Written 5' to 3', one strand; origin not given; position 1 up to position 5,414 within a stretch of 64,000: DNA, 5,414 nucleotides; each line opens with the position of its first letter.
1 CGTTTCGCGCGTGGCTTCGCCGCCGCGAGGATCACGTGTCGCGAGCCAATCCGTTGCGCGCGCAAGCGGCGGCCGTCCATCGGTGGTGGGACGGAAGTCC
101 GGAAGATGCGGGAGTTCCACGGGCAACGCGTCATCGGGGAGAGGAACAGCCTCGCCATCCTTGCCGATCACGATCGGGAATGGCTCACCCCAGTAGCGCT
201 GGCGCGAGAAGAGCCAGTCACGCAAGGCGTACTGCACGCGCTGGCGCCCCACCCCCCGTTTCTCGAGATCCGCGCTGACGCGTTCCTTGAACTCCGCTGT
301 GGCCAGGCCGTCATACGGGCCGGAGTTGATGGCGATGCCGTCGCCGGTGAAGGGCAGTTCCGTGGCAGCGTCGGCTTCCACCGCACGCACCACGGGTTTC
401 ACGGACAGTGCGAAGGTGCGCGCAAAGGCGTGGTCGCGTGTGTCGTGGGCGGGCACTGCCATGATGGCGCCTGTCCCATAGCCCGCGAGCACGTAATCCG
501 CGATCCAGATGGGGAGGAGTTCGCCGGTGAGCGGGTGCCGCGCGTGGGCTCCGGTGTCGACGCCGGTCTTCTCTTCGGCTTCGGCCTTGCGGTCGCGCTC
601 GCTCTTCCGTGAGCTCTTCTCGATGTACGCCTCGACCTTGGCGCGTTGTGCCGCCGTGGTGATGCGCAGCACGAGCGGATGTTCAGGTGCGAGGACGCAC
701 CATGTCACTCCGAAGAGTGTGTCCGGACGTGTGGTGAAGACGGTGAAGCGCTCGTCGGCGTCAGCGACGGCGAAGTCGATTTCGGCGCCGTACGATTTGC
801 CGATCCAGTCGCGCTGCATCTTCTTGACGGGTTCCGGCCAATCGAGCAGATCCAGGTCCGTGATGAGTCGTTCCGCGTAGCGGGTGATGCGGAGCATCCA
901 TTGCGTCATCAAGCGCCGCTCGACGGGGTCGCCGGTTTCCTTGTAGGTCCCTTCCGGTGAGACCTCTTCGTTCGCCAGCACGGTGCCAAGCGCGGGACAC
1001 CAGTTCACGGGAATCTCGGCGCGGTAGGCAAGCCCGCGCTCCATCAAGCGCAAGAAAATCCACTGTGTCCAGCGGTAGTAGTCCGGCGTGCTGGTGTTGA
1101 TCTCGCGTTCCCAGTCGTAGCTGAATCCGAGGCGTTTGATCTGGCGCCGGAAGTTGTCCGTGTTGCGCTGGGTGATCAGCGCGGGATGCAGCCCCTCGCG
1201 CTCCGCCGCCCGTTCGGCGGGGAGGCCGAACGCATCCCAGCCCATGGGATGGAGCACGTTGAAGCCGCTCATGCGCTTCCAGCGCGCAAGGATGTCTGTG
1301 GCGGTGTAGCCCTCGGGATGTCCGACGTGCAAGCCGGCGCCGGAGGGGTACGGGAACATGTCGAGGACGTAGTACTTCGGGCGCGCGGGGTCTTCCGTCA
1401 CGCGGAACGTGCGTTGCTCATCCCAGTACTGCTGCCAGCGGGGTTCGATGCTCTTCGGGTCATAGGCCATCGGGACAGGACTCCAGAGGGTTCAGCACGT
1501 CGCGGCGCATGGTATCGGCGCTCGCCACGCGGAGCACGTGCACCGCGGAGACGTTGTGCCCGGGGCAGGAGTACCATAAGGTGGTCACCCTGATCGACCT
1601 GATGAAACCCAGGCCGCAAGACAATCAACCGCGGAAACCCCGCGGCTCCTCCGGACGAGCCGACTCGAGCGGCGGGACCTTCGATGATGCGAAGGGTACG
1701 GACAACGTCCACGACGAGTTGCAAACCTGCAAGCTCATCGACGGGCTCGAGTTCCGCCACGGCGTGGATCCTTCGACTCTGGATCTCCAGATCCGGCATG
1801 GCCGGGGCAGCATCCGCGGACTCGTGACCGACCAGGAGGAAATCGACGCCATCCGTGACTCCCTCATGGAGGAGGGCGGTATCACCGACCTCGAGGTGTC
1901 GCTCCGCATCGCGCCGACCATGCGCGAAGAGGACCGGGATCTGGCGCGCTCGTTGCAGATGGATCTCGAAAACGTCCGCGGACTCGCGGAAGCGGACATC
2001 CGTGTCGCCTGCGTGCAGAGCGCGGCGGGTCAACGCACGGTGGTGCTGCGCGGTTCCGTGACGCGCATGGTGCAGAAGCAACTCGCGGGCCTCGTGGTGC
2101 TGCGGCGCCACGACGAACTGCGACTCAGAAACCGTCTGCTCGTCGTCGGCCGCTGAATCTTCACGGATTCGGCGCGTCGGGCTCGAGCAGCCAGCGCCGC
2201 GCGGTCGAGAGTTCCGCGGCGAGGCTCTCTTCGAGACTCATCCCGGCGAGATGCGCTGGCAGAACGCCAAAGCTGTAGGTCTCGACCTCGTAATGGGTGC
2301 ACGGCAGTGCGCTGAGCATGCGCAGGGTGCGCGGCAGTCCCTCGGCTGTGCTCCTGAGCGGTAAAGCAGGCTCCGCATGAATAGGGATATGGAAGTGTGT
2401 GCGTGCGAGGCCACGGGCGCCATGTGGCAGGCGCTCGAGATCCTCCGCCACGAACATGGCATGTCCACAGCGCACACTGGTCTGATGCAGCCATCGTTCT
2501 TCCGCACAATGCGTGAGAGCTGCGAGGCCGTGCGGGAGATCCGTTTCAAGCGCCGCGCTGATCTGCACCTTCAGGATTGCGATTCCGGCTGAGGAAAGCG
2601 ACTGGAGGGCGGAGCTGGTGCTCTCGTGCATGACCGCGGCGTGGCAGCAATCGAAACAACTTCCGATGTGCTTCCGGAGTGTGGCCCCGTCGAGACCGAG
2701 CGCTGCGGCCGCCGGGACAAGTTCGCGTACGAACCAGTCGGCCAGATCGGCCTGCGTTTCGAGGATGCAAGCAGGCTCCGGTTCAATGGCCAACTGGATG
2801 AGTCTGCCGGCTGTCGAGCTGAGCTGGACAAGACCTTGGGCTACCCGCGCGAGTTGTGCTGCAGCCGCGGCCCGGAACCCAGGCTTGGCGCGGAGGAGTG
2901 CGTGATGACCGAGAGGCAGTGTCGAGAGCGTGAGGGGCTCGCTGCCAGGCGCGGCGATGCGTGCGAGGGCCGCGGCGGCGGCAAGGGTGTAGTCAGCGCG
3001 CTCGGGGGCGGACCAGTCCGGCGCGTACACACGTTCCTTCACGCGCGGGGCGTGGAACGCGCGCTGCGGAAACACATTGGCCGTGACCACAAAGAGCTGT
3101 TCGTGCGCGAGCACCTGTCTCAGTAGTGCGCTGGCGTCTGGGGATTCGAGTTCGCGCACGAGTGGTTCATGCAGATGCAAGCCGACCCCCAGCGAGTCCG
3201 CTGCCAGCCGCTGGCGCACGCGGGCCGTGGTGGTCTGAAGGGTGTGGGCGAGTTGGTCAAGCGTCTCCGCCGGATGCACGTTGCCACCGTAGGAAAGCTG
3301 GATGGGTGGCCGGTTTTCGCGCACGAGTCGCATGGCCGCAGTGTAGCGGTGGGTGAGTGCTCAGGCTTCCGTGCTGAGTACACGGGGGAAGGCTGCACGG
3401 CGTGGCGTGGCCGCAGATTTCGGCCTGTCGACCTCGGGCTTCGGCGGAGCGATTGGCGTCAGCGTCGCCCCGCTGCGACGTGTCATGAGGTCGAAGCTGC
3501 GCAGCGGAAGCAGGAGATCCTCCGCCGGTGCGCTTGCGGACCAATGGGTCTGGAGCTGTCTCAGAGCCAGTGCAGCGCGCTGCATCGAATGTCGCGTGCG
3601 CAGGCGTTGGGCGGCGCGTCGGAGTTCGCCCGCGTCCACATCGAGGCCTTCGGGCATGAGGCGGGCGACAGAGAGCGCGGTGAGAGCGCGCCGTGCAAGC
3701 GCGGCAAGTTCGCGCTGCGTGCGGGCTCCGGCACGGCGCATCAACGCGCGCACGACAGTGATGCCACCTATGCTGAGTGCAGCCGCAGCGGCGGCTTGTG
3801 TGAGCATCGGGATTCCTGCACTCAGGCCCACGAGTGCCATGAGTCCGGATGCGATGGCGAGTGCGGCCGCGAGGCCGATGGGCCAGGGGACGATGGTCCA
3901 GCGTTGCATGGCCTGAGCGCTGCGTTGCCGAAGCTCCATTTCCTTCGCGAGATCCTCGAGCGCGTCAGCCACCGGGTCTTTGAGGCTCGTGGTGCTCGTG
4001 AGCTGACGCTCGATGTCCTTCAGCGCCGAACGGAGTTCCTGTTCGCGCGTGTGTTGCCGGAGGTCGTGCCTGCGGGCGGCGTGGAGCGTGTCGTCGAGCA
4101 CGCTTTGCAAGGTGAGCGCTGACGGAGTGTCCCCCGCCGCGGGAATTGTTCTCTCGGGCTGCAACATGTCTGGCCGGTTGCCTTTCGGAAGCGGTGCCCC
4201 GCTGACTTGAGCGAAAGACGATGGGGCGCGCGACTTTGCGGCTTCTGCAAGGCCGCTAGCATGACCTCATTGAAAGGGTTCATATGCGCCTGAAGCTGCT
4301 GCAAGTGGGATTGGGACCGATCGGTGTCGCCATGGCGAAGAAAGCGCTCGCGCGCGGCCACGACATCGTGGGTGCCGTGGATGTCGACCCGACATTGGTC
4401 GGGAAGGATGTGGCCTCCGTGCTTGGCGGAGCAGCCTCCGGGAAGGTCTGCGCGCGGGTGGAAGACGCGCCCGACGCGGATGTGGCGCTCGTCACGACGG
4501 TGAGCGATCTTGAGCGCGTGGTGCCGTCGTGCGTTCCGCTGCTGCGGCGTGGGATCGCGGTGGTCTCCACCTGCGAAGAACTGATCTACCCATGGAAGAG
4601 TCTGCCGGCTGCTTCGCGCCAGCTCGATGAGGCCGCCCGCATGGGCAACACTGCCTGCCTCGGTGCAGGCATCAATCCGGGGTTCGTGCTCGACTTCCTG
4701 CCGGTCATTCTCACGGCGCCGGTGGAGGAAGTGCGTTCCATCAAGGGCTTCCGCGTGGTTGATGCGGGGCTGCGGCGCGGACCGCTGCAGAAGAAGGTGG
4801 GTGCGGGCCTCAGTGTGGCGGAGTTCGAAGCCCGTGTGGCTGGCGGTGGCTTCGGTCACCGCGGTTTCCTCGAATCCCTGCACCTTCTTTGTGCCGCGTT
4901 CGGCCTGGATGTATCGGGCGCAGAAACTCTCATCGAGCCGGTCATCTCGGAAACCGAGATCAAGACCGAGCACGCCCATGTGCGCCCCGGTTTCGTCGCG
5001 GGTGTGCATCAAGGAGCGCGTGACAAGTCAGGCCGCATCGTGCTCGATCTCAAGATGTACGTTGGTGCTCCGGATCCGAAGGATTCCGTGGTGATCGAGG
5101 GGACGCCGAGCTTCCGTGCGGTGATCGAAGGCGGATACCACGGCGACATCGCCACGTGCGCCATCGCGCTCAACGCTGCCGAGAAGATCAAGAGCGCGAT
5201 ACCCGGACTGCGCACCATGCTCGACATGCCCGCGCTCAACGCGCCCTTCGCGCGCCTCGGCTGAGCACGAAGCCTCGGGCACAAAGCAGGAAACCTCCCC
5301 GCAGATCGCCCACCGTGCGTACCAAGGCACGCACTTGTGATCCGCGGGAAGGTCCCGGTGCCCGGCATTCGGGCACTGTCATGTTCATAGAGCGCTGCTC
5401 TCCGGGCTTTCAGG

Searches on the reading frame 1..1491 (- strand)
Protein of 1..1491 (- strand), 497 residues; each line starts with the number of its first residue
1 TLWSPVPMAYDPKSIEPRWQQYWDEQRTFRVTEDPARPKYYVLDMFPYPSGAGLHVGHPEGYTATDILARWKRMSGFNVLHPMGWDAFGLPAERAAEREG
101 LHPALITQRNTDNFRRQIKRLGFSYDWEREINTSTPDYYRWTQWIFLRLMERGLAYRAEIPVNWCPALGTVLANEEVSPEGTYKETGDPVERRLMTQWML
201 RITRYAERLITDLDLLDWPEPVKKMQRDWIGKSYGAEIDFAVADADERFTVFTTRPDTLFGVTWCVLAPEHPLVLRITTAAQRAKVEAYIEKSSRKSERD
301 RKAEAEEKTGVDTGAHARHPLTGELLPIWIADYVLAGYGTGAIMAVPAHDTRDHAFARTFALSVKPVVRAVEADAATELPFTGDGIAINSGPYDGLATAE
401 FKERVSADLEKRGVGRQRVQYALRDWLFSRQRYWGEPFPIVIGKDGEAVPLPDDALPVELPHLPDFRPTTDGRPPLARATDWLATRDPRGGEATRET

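Call 40: search_protein_families(library=pfam, proteins=[window:1-1491:-], max_evalue=0.0001)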
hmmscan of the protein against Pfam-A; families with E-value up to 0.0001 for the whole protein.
window:1-1491:- (497 aa): 3 families
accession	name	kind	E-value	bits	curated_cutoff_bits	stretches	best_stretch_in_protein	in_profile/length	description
PF13603.12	tRNA-synt_1_2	-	1.8e-65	220.4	25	1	227-409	1-184/185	Leucyl-tRNA synthetase, editing domain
PF00133.28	tRNA-synt_1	-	1.8e-36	126.3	22.7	1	19-229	2-224/414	tRNA synthetases class I (I, L, M and V)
PF09334.17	tRNA-synt_1g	-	3.4e-19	69.3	20.1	1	45-178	6-136/391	tRNA synthetases class I (M)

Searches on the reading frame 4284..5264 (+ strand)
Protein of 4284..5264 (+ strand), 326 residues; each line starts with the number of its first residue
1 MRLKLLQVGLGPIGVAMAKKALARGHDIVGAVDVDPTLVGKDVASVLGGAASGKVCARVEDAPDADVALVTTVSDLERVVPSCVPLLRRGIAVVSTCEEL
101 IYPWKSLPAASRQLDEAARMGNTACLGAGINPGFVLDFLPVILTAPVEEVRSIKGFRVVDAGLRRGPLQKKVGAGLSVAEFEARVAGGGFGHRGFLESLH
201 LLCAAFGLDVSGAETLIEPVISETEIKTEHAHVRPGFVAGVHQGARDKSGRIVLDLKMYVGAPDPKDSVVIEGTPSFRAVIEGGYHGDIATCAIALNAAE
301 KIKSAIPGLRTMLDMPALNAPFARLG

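Call 40: search_protein_families(library=pfam, proteins=[window:4284-5264:+], max_evalue=0.0001)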
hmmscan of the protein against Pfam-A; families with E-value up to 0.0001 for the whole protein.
window:4284-5264:+ (326 aa): 1 family
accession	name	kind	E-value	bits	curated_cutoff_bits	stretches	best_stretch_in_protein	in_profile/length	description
PF19328.4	DAP_DH_C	-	6.8e-30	104.6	23.3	1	134-320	1-195/206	2,4-diaminopentanoate dehydrogenase C-terminal domain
